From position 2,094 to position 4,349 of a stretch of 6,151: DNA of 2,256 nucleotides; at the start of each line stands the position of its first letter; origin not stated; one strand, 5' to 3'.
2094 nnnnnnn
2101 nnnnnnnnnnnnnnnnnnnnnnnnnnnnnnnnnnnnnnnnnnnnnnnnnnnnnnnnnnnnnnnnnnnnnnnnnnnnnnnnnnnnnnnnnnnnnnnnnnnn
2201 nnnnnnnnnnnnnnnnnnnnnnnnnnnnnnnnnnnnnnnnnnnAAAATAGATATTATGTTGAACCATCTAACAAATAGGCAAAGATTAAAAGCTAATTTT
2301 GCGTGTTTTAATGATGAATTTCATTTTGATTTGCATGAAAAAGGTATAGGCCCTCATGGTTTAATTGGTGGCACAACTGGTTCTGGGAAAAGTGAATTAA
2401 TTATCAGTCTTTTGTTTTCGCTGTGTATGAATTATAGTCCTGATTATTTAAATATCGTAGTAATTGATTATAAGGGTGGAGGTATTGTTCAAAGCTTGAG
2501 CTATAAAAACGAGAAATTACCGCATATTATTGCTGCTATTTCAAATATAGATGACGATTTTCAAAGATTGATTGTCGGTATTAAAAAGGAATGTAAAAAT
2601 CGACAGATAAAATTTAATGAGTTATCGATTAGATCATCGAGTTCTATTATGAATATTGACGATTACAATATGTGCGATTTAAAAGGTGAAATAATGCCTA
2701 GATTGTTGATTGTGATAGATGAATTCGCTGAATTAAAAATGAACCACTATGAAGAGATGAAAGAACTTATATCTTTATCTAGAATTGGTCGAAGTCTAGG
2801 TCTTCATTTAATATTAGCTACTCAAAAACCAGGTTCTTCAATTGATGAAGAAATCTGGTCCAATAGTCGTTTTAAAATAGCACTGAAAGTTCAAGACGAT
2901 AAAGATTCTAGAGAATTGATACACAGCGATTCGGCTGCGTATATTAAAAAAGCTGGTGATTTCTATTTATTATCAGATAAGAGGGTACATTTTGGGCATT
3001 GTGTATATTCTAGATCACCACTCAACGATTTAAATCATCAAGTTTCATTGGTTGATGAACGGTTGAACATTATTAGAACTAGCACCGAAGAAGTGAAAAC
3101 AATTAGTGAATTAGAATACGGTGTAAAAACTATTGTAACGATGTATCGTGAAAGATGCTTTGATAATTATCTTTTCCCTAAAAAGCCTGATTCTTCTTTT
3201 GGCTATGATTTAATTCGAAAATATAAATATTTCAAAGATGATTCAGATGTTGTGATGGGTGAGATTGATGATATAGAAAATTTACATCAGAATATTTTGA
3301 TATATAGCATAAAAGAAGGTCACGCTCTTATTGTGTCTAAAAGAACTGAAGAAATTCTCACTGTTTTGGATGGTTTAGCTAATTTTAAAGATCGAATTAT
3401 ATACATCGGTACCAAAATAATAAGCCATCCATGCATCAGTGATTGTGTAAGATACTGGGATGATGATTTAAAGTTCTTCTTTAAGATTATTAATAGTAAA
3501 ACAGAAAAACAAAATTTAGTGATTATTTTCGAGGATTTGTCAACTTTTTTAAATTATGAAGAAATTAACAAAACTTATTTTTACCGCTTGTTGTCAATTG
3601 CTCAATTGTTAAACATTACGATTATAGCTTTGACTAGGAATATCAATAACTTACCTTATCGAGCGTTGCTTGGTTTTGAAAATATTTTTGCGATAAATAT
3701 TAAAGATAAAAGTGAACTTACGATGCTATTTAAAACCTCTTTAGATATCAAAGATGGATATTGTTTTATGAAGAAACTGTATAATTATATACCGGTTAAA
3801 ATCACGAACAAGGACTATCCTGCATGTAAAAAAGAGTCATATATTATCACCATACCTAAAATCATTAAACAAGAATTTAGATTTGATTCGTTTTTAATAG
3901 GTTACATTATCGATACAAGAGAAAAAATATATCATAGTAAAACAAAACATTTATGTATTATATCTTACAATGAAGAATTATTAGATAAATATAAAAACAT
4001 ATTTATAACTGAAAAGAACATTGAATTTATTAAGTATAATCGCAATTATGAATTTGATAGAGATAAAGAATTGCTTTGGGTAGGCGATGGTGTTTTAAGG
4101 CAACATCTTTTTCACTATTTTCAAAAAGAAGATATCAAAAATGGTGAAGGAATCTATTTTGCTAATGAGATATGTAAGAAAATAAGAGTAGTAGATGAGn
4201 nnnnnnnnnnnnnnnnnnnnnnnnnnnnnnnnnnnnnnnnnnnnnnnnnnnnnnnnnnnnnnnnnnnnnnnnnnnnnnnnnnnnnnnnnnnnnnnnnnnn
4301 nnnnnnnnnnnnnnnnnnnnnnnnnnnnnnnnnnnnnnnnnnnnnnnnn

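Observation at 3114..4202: EssC with a single competent ATPase: D2 has lost its P-loop and D3 is about half length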

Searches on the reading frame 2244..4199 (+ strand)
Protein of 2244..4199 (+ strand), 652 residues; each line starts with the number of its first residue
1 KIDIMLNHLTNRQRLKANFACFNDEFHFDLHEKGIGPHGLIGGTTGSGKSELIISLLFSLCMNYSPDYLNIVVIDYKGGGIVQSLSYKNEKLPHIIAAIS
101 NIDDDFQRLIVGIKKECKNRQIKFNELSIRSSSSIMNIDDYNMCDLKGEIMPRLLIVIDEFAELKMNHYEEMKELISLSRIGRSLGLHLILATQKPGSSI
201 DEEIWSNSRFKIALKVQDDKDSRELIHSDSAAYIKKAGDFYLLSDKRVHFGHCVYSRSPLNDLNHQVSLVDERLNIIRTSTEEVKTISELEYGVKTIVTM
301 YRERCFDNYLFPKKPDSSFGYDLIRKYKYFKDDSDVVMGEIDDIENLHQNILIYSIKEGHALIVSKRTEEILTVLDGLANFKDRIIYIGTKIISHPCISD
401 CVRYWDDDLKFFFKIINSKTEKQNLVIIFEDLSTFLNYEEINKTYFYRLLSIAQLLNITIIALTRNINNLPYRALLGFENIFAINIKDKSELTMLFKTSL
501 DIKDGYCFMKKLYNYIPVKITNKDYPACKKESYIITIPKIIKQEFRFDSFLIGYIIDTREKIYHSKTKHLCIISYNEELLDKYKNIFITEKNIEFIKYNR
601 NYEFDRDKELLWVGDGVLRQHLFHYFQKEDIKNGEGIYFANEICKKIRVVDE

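Call 33: predict_structure(alignment_id=A1)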
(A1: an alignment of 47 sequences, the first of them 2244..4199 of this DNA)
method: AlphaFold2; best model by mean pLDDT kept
length: 652 residues; sequences in the alignment: 47
mean_pLDDT: 91.4   pTM: 0.81
mean pLDDT of the five models: 91.4, 91.3, 91.1, 89.9, 89.3
residues with pLDDT >= 90: 505; 70-90: 128; 50-70: 19; < 50: 0
segments of 3 or more residues with pLDDT < 50: none
pLDDT, mean of each block of 10 residues (from residue 1): 81 86 84 93 94 95 93 88 93 92 80 95 95 93 83 95 91 93 95 89 90 96 94 95 93 85 74 88 75 93 76 92 96 95 92 95 95 93 94 92 93 93 96 94 94 96 94 94 95 92 90 95 87 92 93 94 95 95 93 94 89 93 89 94 93 90
secondary structure, 60 per line:
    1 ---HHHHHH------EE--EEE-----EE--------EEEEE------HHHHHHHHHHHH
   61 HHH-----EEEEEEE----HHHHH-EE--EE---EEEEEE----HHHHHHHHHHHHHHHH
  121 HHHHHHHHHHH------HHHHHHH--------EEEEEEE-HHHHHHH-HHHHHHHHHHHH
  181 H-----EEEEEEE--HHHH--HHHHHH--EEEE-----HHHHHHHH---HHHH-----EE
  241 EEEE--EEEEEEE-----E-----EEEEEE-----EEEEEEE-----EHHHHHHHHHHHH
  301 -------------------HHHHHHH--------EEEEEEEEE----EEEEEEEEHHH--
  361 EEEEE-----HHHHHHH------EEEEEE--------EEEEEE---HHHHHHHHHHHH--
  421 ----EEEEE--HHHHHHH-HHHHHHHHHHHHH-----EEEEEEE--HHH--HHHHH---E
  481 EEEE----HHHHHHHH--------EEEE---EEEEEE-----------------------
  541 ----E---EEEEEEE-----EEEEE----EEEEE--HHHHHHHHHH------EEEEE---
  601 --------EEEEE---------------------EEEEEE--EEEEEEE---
elements in order: H4-9 E20-22 E38-42 H49-63 E69-75 H80-84 E95-100 H105-131 H138-144 E153-159 H161-167 H169-181 E187-193 H196-199 H202-207 E210-213 H219-226 H230-233 E239-244 E247-253 E265-270 E276-282 H289-300 H320-326 E335-343 E348-355 E361-365 H371-377 E384-389 E398-403 H407-418 E425-429 H432-438 H440-452 E458-464 H472-476 E480-484 H489-496 E505-508 E512-517 E549-555 E561-565 E570-574 H577-586 E593-597 E609-613 E635-640 E643-649

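Call 36: fold_search(model_id=the predicted structure, library=pdb)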
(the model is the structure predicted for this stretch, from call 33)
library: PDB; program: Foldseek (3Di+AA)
matches with E <= 10: 1538; with E <= 0.001: 272
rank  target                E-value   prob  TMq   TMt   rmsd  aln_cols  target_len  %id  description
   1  4nh0_A                6.4e-34  1.00  0.69  0.54   8.4       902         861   15  Cytoplasmic domain of the Thermomonospora curvata Type VII Secretion ATPase EccC (released 2015-02-11)
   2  4nh0_B                2.0e-31  1.00  0.69  0.54   8.2       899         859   14  Cytoplasmic domain of the Thermomonospora curvata Type VII Secretion ATPase EccC (released 2015-02-11)
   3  4lya                  2.2e-21  1.00  0.54  0.66   6.5       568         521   15  EssC (ATPases 2 and 3) from Geobacillus thermodenitrificans (SeMet) (released 2015-02-04)
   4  4n1a_A                1.0e-20  1.00  0.50  0.57   7.6       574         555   15  Thermomonospora curvata EccC (ATPases 2 and 3) in complex with a signal sequence peptide (released 2015-02-11)
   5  4n1a_B                4.0e-19  1.00  0.50  0.57   7.5       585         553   15  Thermomonospora curvata EccC (ATPases 2 and 3) in complex with a signal sequence peptide (released 2015-02-11)
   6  4n1a_C                3.3e-18  1.00  0.50  0.57   7.8       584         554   14  Thermomonospora curvata EccC (ATPases 2 and 3) in complex with a signal sequence peptide (released 2015-02-11)
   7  5fv0_A                5.0e-18  1.00  0.44  0.54  10.2       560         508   14  The cytoplasmic domain of EssC (released 2016-03-02)
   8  5fv0_B                1.2e-15  1.00  0.38  0.49  13.5       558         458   13  The cytoplasmic domain of EssC (released 2016-03-02)
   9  2ius_D                1.2e-14  1.00  0.34  0.55   5.6       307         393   20  E. coli FtsK motor domain (released 2006-08-29)
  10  2ius_A                2.9e-14  1.00  0.34  0.54   5.7       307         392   20  E. coli FtsK motor domain (released 2006-08-29)
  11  2ius_E                5.8e-14  1.00  0.34  0.57   5.6       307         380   20  E. coli FtsK motor domain (released 2006-08-29)
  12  6o1w_A                8.1e-14  1.00  0.30  0.53   3.9       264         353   23  Structure of pCW3 conjugation coupling protein TcpA monomer orthorhombic crystal form (released 2020-02-26)
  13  2iut_A                9.7e-14  1.00  0.34  0.53   5.6       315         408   20  P. aeruginosa FtsK motor domain, dimeric (released 2006-08-29)
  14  6t8o_F                1.1e-13  1.00  0.34  0.53   6.2       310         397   20  Stalled FtsK motor domain bound to dsDNA end (released 2019-11-20)
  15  2ius_F                1.4e-13  1.00  0.33  0.55   5.5       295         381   20  E. coli FtsK motor domain (released 2006-08-29)
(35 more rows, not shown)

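Call 43: find_related_loci(query=A1, collection=genome_contigs, flank=8000)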
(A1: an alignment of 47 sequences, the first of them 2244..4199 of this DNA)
Query A1 (652 aa) in genome_contigs; peptide patterns used: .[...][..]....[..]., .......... (x = any residue, [..] = any of these).
600 stretches matched a pattern (row limit reached: there are more); 565 encode a relative of the query (tblastn E <= 1e-3); the best 80 are kept; 80 distinct loci.
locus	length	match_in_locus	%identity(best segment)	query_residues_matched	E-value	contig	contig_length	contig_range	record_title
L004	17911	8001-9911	39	15-652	4e-115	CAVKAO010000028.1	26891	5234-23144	Oscillospiraceae bacterium isolate G02631-L1_cleanbin_000018 genome assembly, contig: Spades_G02631-L1_contig_872, whole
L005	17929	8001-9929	35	3-652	9e-101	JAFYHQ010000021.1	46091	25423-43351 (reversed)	MAG: Erysipelotrichaceae bacterium isolate RGIG7099 Water_buffalos_Abomasum-1__c354731, whole genome shotgun sequence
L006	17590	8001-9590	31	10-524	5e-67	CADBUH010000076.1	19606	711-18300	MAG: uncultured Erysipelotrichaceae bacterium isolate RUG14302 genome assembly, contig: RUG14302_asm_76, whole genome sh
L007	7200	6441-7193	46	25-271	6e-64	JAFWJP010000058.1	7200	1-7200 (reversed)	MAG: Solobacterium sp. isolate RGIG5799 Sheep_Ileum.Co__c161658, whole genome shotgun sequence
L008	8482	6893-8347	30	25-502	2e-61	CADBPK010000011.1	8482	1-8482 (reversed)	MAG: uncultured Erysipelotrichaceae bacterium isolate RUG14176 genome assembly, contig: RUG14176_asm_11, whole genome sh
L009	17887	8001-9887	46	27-262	3e-58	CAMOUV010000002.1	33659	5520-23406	MAG: uncultured Blautia sp. isolate SRR873601_bin.45_metaWRAP_v1.3_MAG genome assembly, contig: NODE_2898_length_33659_c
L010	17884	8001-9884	40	16-318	1e-57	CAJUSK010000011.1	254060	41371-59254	MAG TPA_asm: uncultured Lachnospiraceae bacterium isolate MGBC165132 genome assembly, contig: MGBC165132.11, whole genom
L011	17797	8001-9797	48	27-242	3e-57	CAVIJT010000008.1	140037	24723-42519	Lachnospiraceae bacterium isolate H07634-L1_cleanbin_000023 genome assembly, contig: Spades_H07634-L1_contig_52, whole g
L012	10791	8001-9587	48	26-242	4e-57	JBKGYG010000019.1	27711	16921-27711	MAG: Eubacteriales bacterium isolate C1M08_25 NODE_718_length_27711_cov_7.385631, whole genome shotgun sequence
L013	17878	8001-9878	47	27-242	7e-57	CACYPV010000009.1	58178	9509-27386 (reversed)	MAG: uncultured Ruminococcus sp. isolate RUG12166 genome assembly, contig: RUG12166_asm_9, whole genome shotgun sequence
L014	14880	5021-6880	48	28-242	4e-57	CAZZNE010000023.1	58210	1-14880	MAG TPA_asm: uncultured Clostridium sp. isolate SRP199465_co1_706 genome assembly, contig: NODE_1006_length_58210_cov_51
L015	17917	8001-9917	45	27-262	8e-57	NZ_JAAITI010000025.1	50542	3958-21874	Blautia luti strain MSK.16.34 NODE_25_length_50542_cov_245.424, whole genome shotgun sequence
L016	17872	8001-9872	48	27-242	2e-56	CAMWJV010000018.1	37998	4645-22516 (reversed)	MAG TPA_asm: uncultured Lachnospiraceae bacterium isolate SRR14411261_bin.17_metawrap_v1.3_MAG genome assembly, contig:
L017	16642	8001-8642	50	23-242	2e-56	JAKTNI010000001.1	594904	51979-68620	Streptococcus suis strain SSHP-D scaffold1, whole genome shotgun sequence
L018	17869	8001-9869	48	27-242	5e-56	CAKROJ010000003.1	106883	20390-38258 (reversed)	MAG: uncultured Blautia sp. isolate REFINED_METABAT215_TOP10_CONTIGS_1500_ASSEMBLY_K77_MERGED__Hadza_PheChl_Fiber-Hadza-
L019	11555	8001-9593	49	23-242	8e-56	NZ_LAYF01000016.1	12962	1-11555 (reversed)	Streptococcus oralis strain JPIIBV3 Contig16, whole genome shotgun sequence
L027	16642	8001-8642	46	26-242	5e-55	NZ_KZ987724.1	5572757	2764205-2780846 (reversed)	Paenibacillus aceti strain L14 Scaffold1, whole genome shotgun sequence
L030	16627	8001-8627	49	28-242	1e-54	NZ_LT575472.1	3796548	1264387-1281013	Clostridium nigeriense strain Marseille-P2414T, whole genome shotgun sequence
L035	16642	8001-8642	46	23-242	9e-54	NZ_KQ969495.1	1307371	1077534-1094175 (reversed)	Streptococcus sp. DD12 scaffold00001, whole genome shotgun sequence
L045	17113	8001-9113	36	23-382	2e-53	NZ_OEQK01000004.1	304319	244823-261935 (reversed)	Salirhabdus sp. Marseille-P4669, whole genome shotgun sequence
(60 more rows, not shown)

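Call 67: search_protein_families(library=pfam, proteins=[L004:191-1066:+, L004:1032-1853:+, L004:1908-3701:+, L004:9904-10137:+, L004:10159-12762:+, L004:12743-14362:-, L004:14423-14989:+, L004:14982-15347:+, L004:15420-16115:+, L004:16063-16719:+], max_evalue=0.01)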
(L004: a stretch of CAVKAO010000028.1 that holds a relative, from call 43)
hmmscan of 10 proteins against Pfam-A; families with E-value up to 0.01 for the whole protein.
L004:191-1066:+ (291 aa): 1 family
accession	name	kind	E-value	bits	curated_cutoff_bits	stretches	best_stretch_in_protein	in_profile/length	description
PF02653.21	BPD_transp_2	-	2.9e-24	86.1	26.8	1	4-278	2-264/269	Branched-chain amino acid transport system / permease component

L004:1032-1853:+ (273 aa): 8 families
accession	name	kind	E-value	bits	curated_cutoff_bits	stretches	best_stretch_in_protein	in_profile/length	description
PF00005.33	ABC_tran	-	6.2e-27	95.3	25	1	32-186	2-137/137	ABC transporter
PF13304.12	AAA_21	-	1.3e-07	32.5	27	1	45-87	3-57/304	AAA domain, putative AbiEii toxin, Type IV TA system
PF02463.25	SMC_N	-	3e-07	30.5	40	1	42-227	25-207/220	RecF/RecN/SMC N terminal domain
PF09818.15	ABC_ATPase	-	5.5e-05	22.8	23.2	0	159-236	159-251/283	P-loop domain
PF03193.22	RsgA_GTPase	-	0.00028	21.2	30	1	23-69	89-134/174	RsgA GTPase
PF00350.29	Dynamin_N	-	0.00033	21.2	27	1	44-182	1-107/168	Dynamin family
PF13555.12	AAA_29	-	0.0016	18.6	27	1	31-58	12-39/61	P-loop containing region of AAA domain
PF01926.29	MMR_HSR1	-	0.0082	16.7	21.9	0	44-67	2-24/113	50S ribosome-binding GTPase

L004:1908-3701:+ (597 aa): 3 families
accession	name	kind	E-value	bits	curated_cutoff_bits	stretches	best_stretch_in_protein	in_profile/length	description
PF02366.24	PMT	-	7.6e-21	75.2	22.7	1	258-409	84-237/245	Dolichyl-phosphate-mannose-protein mannosyltransferase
PF13231.12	PMT_2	-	1.3e-15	58.4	26.1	1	237-405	2-160/160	Dolichyl-phosphate-mannose-protein mannosyltransferase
PF16192.10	PMT_4TMC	-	3.2e-12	46.8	32.4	1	431-594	12-202/202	C-terminal four TMM region of protein-O-mannosyltransferase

L004:9904-10137:+ (77 aa): 0 families

L004:10159-12762:+ (867 aa): 1 family
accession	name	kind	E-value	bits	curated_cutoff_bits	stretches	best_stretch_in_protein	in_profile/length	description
PF01832.25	Glucosaminidase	-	5.5e-08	33.9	30.2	1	291-397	8-118/123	Mannosyl-glycoprotein endo-beta-N-acetylglucosaminidase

L004:12743-14362:- (539 aa): 3 families
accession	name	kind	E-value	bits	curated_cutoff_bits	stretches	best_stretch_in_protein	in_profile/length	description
PF05833.16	NFACT_N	-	6.3e-84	282.8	31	1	4-417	1-455/456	NFACT N-terminal and middle domains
PF05670.18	NFACT-R_1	-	4e-11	43.9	29.8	1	424-519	7-111/112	NFACT protein RNA binding domain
PF18297.6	NFACT-R_2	-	1e-07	32.4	26.9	1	430-506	12-86/104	NFACT protein RNA binding domain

L004:14423-14989:+ (188 aa): 6 families
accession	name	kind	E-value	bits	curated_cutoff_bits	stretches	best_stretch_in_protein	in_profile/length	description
PF00625.27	Guanylate_kin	-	2.4e-51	174.4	25.2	1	6-183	4-180/182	Guanylate kinase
PF13671.12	AAA_33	-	8.3e-05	23.3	27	1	6-140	1-121/143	AAA domain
PF13238.12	AAA_18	-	0.00016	22.6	29.4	1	10-151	4-125/128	AAA domain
PF01926.29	MMR_HSR1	-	0.00039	21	21.9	1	8-55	3-50/113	50S ribosome-binding GTPase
PF01637.24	ATPase_2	-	0.0039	17.5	33.2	1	6-103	23-117/225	ATPase domain predominantly from Archaea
PF03193.22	RsgA_GTPase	-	0.0093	16.2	30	0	6-31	108-133/174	RsgA GTPase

L004:14982-15347:+ (121 aa): 2 families
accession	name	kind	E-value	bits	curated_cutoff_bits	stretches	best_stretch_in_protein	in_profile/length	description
PF12643.12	MazG-like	-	9e-19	68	27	1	40-121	1-85/85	MazG-like family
PF03819.22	MazG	-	0.0031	18.2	22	1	42-93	10-57/74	MazG nucleotide pyrophosphohydrolase domain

L004:15420-16115:+ (231 aa): 2 families
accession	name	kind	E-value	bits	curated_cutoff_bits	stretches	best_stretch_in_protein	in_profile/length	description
PF13151.12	DUF3990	-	5.3e-43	146.7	32.2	1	6-171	1-152/152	Protein of unknown function (DUF3990)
PF18760.7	ART-PolyVal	-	0.00094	20.4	31.2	1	6-125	7-116/140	ADP-Ribosyltransferase in polyvalent proteins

L004:16063-16719:+ (218 aa): 3 families
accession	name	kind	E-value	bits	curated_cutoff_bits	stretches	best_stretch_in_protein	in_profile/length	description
PF01381.28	HTH_3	-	1e-09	38.7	23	1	158-210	1-50/55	Helix-turn-helix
PF13443.12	HTH_26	-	4.6e-05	24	22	1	157-218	1-60/63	Cro/C1-type HTH DNA-binding domain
PF12844.13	HTH_19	-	0.0015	18.8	30.2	1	157-211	3-54/64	Helix-turn-helix domain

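Call 68: search_protein_families(library=pfam, proteins=[L005:4-1578:+, L005:1544-2578:+, L005:2581-3090:+, L005:3098-3757:+, L005:9925-10161:+, L005:10162-10920:+, L005:11173-12789:+, L005:12781-13356:-, L005:13298-14281:-, L005:14283-15641:-], max_evalue=0.01)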
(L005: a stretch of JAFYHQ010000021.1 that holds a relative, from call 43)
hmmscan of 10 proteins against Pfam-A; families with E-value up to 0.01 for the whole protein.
L005:4-1578:+ (524 aa): 7 families
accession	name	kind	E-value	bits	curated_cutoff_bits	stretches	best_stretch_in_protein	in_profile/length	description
PF00664.28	ABC_membrane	-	7.9e-37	127.9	28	1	1-227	47-273/274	ABC transporter transmembrane region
PF00005.33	ABC_tran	-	1.2e-34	120.2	25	1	291-440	1-137/137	ABC transporter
PF02463.25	SMC_N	-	2.6e-07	30.7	40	1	371-484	113-213/220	RecF/RecN/SMC N terminal domain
PF00270.35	DEAD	-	8.8e-05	22.7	26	1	298-464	11-154/167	DEAD/DEAH box helicase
PF13401.12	AAA_22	-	0.0012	19.5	27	1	304-442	8-96/130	AAA domain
PF00004.35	AAA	-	0.0053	17.6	21.2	0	305-472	2-113/131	ATPase family associated with various cellular activities (AAA)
PF20720.3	nSTAND3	-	0.0054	16.9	27.2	0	300-386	16-96/155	Novel STAND NTPase 3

L005:1544-2578:+ (344 aa): 1 family
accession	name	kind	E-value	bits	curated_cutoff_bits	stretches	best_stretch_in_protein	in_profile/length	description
PF01263.26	Aldose_epim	-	3.2e-69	234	27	1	29-338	2-298/299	Aldose 1-epimerase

L005:2581-3090:+ (169 aa): 2 families
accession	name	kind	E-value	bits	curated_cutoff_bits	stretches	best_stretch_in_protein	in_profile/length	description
PF00881.29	Nitroreductase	-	2.3e-18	67.4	23.5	2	9-74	3-69/167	Nitroreductase family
PF14512.11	TM1586_NiRdase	-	3.8e-08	33.7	27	1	4-168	3-151/215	Putative TM nitroreductase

L005:3098-3757:+ (219 aa): 1 family
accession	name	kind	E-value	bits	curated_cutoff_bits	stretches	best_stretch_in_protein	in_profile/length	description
PF00227.31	Proteasome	-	0.0017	18.4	22.4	0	10-123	13-123/189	Proteasome subunit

L005:9925-10161:+ (78 aa): 0 families

L005:10162-10920:+ (252 aa): 0 families

L005:11173-12789:+ (538 aa): 1 family
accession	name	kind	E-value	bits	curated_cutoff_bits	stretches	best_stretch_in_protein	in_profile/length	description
PF13200.12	DUF4015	-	2.4e-61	208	27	1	212-525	2-311/313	Putative glycosyl hydrolase domain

L005:12781-13356:- (191 aa): 5 families
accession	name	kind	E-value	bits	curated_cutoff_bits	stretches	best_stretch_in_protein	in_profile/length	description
PF06962.18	rRNA_methylase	-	8.8e-31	107.1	22.7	1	59-175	1-123/137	Putative rRNA methylase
PF13649.12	Methyltransf_25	-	2.4e-06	28.6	27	1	40-117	3-84/97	Methyltransferase domain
PF13847.12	Methyltransf_31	-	3.8e-06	27.1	27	1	33-144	2-110/145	Methyltransferase domain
PF08241.18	Methyltransf_11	-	0.00022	22.2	21.2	1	40-142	2-94/95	Methyltransferase domain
PF08242.18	Methyltransf_12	-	0.0048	18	30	0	41-140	3-97/98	Methyltransferase domain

L005:13298-14281:- (327 aa): 2 families
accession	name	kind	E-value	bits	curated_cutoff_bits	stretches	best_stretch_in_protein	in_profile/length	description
PF16199.10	Radical_SAM_C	-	1.6e-29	102.2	31.9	1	234-316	2-84/85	Radical_SAM C-terminal domain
PF04055.27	Radical_SAM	-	5.6e-11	43.3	29.5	1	66-228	10-166/166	Radical SAM superfamily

L005:14283-15641:- (452 aa): 2 families
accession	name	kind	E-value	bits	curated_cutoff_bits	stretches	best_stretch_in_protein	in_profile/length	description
PF11700.14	ATG22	-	5.8e-35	121.4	24.1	1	62-397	68-445/482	Vacuole effluxer Atg22 like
PF07690.21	MFS_1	-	2.8e-16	59.8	33.4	1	61-389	30-346/347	Major Facilitator Superfamily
